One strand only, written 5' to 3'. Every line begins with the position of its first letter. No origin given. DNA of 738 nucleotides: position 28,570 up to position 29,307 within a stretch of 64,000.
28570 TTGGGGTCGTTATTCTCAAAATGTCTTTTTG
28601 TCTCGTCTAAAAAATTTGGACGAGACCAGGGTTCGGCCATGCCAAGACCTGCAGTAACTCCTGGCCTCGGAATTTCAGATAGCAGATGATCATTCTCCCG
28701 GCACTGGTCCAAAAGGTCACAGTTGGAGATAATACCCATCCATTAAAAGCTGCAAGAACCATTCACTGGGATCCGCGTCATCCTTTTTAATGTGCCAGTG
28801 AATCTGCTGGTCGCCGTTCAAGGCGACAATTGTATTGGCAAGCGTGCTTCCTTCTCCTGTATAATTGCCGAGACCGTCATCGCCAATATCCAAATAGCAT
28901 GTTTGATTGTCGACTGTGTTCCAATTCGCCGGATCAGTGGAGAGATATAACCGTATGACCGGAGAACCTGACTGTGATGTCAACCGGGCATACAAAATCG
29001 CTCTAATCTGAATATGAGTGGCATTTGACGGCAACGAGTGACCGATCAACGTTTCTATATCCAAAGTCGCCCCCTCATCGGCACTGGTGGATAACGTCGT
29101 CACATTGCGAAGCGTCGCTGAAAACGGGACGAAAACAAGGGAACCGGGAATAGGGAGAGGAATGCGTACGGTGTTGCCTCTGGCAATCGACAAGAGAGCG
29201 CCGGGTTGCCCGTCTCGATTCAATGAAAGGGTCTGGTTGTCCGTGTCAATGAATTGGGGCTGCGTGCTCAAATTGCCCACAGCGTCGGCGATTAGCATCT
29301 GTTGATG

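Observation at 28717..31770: Three tandem, highly diverged paralogs of a small secreted protein with a tail-fibre-like N-terminal motif, downstream of a 540-nt AT-rich region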

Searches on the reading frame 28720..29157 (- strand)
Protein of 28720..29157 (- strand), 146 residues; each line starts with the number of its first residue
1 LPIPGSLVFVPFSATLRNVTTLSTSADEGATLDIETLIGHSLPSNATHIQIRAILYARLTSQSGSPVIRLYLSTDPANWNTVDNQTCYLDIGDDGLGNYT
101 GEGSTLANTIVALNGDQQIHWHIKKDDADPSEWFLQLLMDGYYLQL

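Call 24: search_protein_representatives(alignment_id=A2)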
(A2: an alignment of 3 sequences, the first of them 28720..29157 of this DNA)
Query: 3 sequences, 149 profile positions. Proteins with E-value up to 0.001 (for the whole library): 11; up to 1e-10: 4; up to 1e-30: 3. The best 11 are listed.
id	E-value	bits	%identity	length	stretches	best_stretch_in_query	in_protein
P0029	1.3e-64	233.1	-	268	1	1-149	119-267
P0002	2.0e-61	222.6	-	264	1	1-149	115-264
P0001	1.6e-60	219.8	-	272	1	1-149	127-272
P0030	5.5e-15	72.0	-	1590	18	5-46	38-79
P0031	1.6e-08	51.0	-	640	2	4-146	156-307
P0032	3.2e-06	43.5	-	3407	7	41-120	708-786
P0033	8.1e-06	42.2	-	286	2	9-147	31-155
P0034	1.2e-05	41.6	-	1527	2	27-148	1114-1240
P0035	2.8e-05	40.5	-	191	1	9-146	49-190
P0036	4.6e-05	39.8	-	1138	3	7-71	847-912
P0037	3.4e-04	36.9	-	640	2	3-147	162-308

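Call 30: search_solved_structures(query=A3, max_evalue=10)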
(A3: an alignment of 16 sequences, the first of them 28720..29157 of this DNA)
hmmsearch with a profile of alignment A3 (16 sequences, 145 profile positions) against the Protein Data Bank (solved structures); distinct sequences matched with E-value up to 10: 0.

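Call 34: find_encoding_contigs(protein=P0033, flank=8000, max_places=3)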
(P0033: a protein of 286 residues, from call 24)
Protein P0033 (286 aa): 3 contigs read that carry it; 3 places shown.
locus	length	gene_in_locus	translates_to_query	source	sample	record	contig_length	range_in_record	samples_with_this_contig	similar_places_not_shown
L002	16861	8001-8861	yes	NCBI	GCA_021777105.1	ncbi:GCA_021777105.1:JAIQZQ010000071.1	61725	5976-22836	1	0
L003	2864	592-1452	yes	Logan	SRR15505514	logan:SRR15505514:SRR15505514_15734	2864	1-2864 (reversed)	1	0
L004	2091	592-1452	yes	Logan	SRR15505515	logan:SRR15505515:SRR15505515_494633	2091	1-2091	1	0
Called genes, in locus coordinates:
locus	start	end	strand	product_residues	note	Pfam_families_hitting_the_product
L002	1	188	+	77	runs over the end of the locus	-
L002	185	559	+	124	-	PF01909:NTP_transf_2 (faint), PF18765:Polbeta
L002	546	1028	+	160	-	PF20797:HepT-like_2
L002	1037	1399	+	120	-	-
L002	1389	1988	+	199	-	-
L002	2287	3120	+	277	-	PF04055:Radical_SAM, PF13186:SPASM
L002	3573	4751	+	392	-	PF01041:DegT_DnrJ_EryC1, PF00155:Aminotran_1_2 (weak)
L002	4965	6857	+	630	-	PF13522:GATase_6, PF13537:GATase_7, PF00733:Asn_synthase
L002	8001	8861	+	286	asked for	-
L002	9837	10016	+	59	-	-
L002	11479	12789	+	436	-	PF13884:Peptidase_S74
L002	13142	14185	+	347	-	-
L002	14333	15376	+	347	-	PF21360:PylC-like_N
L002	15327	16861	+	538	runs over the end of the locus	PF03358:FMN_red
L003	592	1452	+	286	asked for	-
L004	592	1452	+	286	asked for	-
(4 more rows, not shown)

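Call 39: predict_structure(alignment_id=A3)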
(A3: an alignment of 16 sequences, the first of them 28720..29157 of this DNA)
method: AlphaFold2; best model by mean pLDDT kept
length: 146 residues; sequences in the alignment: 16
mean_pLDDT: 90.8   pTM: 0.84
mean pLDDT of the five models: 90.8, 90.4, 89.6, 89.5, 87.5
residues with pLDDT >= 90: 104; 70-90: 36; 50-70: 6; < 50: 0
segments of 3 or more residues with pLDDT < 50: none
pLDDT, mean of each block of 10 residues (from residue 1): 80 92 80 94 96 95 88 95 95 81 96 92 90 95 94
secondary structure, 60 per line:
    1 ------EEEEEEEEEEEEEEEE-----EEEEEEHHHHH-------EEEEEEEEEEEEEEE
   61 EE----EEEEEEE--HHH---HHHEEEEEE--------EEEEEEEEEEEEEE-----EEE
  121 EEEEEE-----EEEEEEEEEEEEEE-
elements in order: E7-22 E28-33 H34-38 E46-62 E67-73 E85-90 E99-112 E118-126 E132-145

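Call 42: fold_search(model_id=the predicted structure, library=pdb)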
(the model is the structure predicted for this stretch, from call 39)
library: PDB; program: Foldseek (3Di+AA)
matches with E <= 10: 1786; with E <= 0.001: 233
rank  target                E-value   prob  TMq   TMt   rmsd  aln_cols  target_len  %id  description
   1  9f4b_F1               6.4e-06  1.00  0.47  0.19   6.5       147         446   12  Pre-assembled baseplate cup of Klebsiella phage KP1 variant vB_Kpn_Lilla1 (released 2025-05-14)
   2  9k09_A                7.2e-06  1.00  0.49  0.23   7.1       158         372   12  Cyanophage A4 portal-tail complex (released 2025-04-09)
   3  9f4b_F2               1.1e-05  1.00  0.45  0.18   7.0       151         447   12  Pre-assembled baseplate cup of Klebsiella phage KP1 variant vB_Kpn_Lilla1 (released 2025-05-14)
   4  8xcg_Z                2.5e-05  0.80  0.24  0.08  17.9       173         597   12  Tail tip complex of bacteriophage lambda in the open state (released 2024-05-01)
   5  2izw_B                3.1e-05  1.00  0.34  0.29   8.0       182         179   10  Crystal structure of Ryegrass Mottle Virus (released 2007-10-02)
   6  8ond_A                3.5e-05  1.00  0.50  0.25   5.6       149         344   15  Structure of the C-terminal domains of the Bdellovibrio bacteriovorus Bd2133 fibre (released 2023-10-25)
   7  2wq4_C                3.5e-05  1.00  0.47  0.51   6.0       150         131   12  N-terminal domain of BC2L-C Lectin from Burkholderia cenocepacia (released 2010-01-12)
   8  8ok3                  4.2e-05  1.00  0.47  0.54   5.4       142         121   15  Structure of the C-terminal domain of the Bdellovibrio bacteriovorus Bd2133 fibre (released 2023-10-25)
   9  6zzw_B                4.2e-05  1.00  0.54  0.58   4.4       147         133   12  Structure of the N terminal domain of Bc2L-C lectin (1-131) in complex with Globo H (H-type 3) and CAS No 912569-62-1 (released 2021-04-07)
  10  1wce_K                4.2e-05  0.98  0.33  0.14  12.8       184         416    6  Crystal structure of the T13 IBDV viral particle reveals a missing link in icosahedral viruses evolution (released 2005-04-06)
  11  1wce_I                4.2e-05  0.98  0.33  0.14  12.8       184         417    6  Crystal structure of the T13 IBDV viral particle reveals a missing link in icosahedral viruses evolution (released 2005-04-06)
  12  1wce_H                4.2e-05  0.98  0.33  0.14  12.8       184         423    6  Crystal structure of the T13 IBDV viral particle reveals a missing link in icosahedral viruses evolution (released 2005-04-06)
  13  1wce_M                4.2e-05  0.98  0.33  0.14  12.8       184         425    6  Crystal structure of the T13 IBDV viral particle reveals a missing link in icosahedral viruses evolution (released 2005-04-06)
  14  1wce_G                4.7e-05  0.98  0.33  0.14  11.2       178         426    7  Crystal structure of the T13 IBDV viral particle reveals a missing link in icosahedral viruses evolution (released 2005-04-06)
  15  1wce_E                4.7e-05  0.98  0.33  0.14  11.2       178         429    7  Crystal structure of the T13 IBDV viral particle reveals a missing link in icosahedral viruses evolution (released 2005-04-06)
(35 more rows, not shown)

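Call 45: fold_search(model_id=the predicted structure, library=viral)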
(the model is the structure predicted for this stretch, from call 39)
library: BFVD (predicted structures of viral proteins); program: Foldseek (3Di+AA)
matches with E <= 10: 1941; with E <= 0.001: 626
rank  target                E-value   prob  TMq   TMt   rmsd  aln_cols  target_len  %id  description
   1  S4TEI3                4.8e-07  1.00  0.47  0.31   6.7       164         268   11  Uncharacterized protein [uncultured marine virus]
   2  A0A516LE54            6.2e-07  1.00  0.46  0.36   6.6       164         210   10  (no name in the UniProt tables at hand)
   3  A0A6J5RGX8            7.5e-07  1.00  0.53  0.55   5.8       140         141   14  Uncharacterized protein [uncultured Caudovirales phage]
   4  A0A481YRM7            9.0e-07  1.00  0.45  0.39   7.5       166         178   14  Uncharacterized protein [Marseillevirus LCMAC101]
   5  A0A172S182            1.3e-06  1.00  0.52  0.43   5.3       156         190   13  NSvc4 (Fragment) [Tenuivirus oryzaclavatae]
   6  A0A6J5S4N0            1.4e-06  1.00  0.38  0.33   9.8       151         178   10  Uncharacterized protein [uncultured Caudovirales phage]
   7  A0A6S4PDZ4            2.0e-06  1.00  0.53  0.37   5.8       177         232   16  Uncharacterized protein [uncultured phage MedDCM-OCT-S46-C10]
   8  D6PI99                2.5e-06  1.00  0.46  0.47   6.7       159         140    8  (no name in the UniProt tables at hand)
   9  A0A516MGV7            2.6e-06  1.00  0.46  0.35   6.4       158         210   13  (no name in the UniProt tables at hand)
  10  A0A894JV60            2.8e-06  1.00  0.43  0.37   7.6       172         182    8  Capsid protein [ssDNA virus sp.]
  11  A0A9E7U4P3            2.8e-06  1.00  0.34  0.16  11.0       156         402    9  (no name in the UniProt tables at hand)
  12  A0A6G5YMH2            2.8e-06  1.00  0.31  0.23   9.5       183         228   13  (no name in the UniProt tables at hand)
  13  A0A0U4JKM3            3.0e-06  1.00  0.29  0.23   9.0       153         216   10  Uncharacterized protein [Arthrobacter phage Galaxy]
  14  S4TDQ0                3.2e-06  1.00  0.46  0.45   5.7       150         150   14  Uncharacterized protein [uncultured marine virus]
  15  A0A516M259            4.1e-06  1.00  0.47  0.52   6.2       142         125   12  (no name in the UniProt tables at hand)
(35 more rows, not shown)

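Call 47: find_encoding_contigs(protein=P0031, flank=6000, max_places=2)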
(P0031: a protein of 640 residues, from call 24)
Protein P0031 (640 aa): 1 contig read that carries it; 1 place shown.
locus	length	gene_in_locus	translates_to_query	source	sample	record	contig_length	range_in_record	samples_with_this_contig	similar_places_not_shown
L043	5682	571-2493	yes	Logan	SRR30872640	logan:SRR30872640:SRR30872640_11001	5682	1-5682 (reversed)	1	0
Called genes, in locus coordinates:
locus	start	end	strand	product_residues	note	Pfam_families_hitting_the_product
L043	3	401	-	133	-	?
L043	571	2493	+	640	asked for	-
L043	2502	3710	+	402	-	-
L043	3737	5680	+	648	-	?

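Call 48: find_encoding_contigs(protein=P0036, flank=6000, max_places=2)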
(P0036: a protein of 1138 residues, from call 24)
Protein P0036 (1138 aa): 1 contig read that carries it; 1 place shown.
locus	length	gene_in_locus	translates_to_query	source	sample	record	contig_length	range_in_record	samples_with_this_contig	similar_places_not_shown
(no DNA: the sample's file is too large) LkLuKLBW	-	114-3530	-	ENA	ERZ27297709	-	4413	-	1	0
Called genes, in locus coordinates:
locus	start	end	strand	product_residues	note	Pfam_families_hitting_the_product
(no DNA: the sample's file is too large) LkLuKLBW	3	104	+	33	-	?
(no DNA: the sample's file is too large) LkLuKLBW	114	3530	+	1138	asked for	-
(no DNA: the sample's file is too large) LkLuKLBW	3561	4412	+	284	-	?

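Call 49: find_encoding_contigs(protein=P0034, flank=8000, max_places=2)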
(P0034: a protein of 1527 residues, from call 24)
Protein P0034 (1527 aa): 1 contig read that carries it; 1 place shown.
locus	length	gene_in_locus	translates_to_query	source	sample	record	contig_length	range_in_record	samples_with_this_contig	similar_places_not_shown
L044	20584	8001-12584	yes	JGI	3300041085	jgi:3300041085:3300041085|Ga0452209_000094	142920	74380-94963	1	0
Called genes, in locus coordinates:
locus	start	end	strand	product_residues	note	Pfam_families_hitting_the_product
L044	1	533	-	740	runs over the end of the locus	PF08298:AAA_PrkA, PF06798:PrkA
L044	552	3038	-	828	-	PF08298:AAA_PrkA, PF06798:PrkA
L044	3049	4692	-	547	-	PF04293:SpoVR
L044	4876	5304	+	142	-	PF09723:Zn_ribbon_8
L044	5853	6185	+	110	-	-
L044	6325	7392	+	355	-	PF00685:Sulfotransfer_1 (weak)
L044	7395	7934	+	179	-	-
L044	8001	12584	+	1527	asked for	PF25390:WD40_RLD, PF00415:RCC1 (weak), PF13540:RCC1_2 (weak), PF25390:WD40_RLD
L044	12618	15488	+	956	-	-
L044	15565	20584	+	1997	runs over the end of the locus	-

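Call 50: search_protein_families(library=phrogs, proteins=[P0031, L043:2502-3710:+, L043:3737-5680:+, L043:3-401:-, P0036, P0033, P0035, L044:12618-15488:+], max_evalue=0.001)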
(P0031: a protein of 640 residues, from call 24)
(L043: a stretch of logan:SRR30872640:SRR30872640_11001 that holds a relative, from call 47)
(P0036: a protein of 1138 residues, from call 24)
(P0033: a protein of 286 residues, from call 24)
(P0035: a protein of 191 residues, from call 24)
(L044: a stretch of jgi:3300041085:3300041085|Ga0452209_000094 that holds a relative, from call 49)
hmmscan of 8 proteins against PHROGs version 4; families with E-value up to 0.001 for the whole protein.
P0031 (640 aa): 0 families

L043:2502-3710:+ (402 aa): 0 families

L043:3737-5680:+ (648 aa): 0 families

L043:3-401:- (133 aa): 1 family
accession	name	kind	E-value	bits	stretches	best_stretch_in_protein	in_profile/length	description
phrog_97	-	other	7.9e-12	46.1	1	10-109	42-130/506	UvsX-like recombinase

P0036 (1138 aa): 0 families

P0033 (286 aa): 0 families

P0035 (191 aa): 0 families

L044:12618-15488:+ (956 aa): 0 families

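Call 53: find_homologous_proteins(query=A3, max_evalue=0.001)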
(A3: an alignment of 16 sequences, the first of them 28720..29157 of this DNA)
Query A3 (16 sequences) (146 aa, profile of the alignment): 1 proteins with E <= 0.001 among 1299 candidates.
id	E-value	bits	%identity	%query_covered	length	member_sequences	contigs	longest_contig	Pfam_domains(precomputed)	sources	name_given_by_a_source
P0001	1.0e-35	141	100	100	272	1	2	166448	-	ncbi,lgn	-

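Call 84: find_related_loci(query=A2, collection=metagenome_contigs, flank=8000)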
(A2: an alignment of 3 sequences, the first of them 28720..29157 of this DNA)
Query A2 (146 aa) in metagenome_contigs; peptide patterns used: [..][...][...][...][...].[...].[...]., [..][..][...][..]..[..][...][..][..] (x = any residue, [..] = any of these).
191 stretches matched a pattern, but none encodes a relative of the query by tblastn (E <= 1e-3).

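Call 85: find_related_loci(query=P0029, collection=metagenome_contigs, flank=8000)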
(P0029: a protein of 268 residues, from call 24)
Query P0029 (268 aa) in metagenome_contigs; peptide patterns used: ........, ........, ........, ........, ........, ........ (x = any residue, [..] = any of these).
260 stretches matched a pattern; 6 encode a relative of the query (tblastn E <= 1e-3); 6 distinct loci.
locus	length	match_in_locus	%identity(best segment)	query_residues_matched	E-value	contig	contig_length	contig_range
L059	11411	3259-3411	57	37-87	6e-14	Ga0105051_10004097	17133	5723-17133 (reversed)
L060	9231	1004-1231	41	46-121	1e-8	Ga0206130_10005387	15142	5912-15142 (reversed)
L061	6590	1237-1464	41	46-121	1e-8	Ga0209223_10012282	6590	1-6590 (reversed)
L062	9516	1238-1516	37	31-121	7e-9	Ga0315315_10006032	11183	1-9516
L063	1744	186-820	49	22-93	1e-7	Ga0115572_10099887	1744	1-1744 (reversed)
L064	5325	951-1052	53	56-89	2e-6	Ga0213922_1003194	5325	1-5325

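Call 88: search_protein_families(library=pfam, proteins=[P0036, P0031, P0037, P0033, P0035, L043:2502-3710:+, L043:3737-5680:+, L002:11479-12789:+], max_evalue=0.01)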
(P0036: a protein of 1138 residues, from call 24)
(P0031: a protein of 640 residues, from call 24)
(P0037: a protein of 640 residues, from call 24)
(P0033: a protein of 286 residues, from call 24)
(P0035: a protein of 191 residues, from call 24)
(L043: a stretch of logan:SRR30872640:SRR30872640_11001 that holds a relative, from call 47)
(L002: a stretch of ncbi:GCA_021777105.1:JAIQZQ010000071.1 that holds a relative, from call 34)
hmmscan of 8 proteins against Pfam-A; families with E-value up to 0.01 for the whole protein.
P0036 (1138 aa): 1 family
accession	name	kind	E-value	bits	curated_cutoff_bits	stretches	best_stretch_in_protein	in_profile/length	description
PF20129.4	DUF6519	-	0.00017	20.8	22.4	0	20-72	15-67/593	Family of unknown function (DUF6519)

P0031 (640 aa): 0 families

P0037 (640 aa): 0 families

P0033 (286 aa): 0 families

P0035 (191 aa): 0 families

L043:2502-3710:+ (402 aa): 0 families

L043:3737-5680:+ (648 aa): 0 families

L002:11479-12789:+ (436 aa): 3 families
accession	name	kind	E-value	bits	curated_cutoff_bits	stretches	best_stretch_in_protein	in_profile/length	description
PF13884.11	Peptidase_S74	-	3.7e-15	56.4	22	1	310-365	1-58/58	Chaperone of endosialidase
PF11570.13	E2R135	-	0.0043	17.8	21.4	0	255-281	58-84/136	Coiled-coil receptor-binding R-domain of colicin E2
PF03903.18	Phage_T4_gp36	-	0.0044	17.5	26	0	126-173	75-121/131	Phage T4 tail fibre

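Call 94: search_protein_families(library=pfam, alignment_id=A3, max_evalue=5)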
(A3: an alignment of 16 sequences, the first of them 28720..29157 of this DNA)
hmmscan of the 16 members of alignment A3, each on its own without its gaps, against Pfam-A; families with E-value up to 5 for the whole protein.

A. member 1, window:28720-29157:- (146 aa): 0 families

B. families by the number of members that match (of 16 scanned): 2 families
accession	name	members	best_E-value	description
PF13323.11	HPIH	1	0.11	N-terminal domain with HPIH motif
PF08550.15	GATA_AreA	1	0.25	Nitrogen regulatory protein areA, GATA-like domain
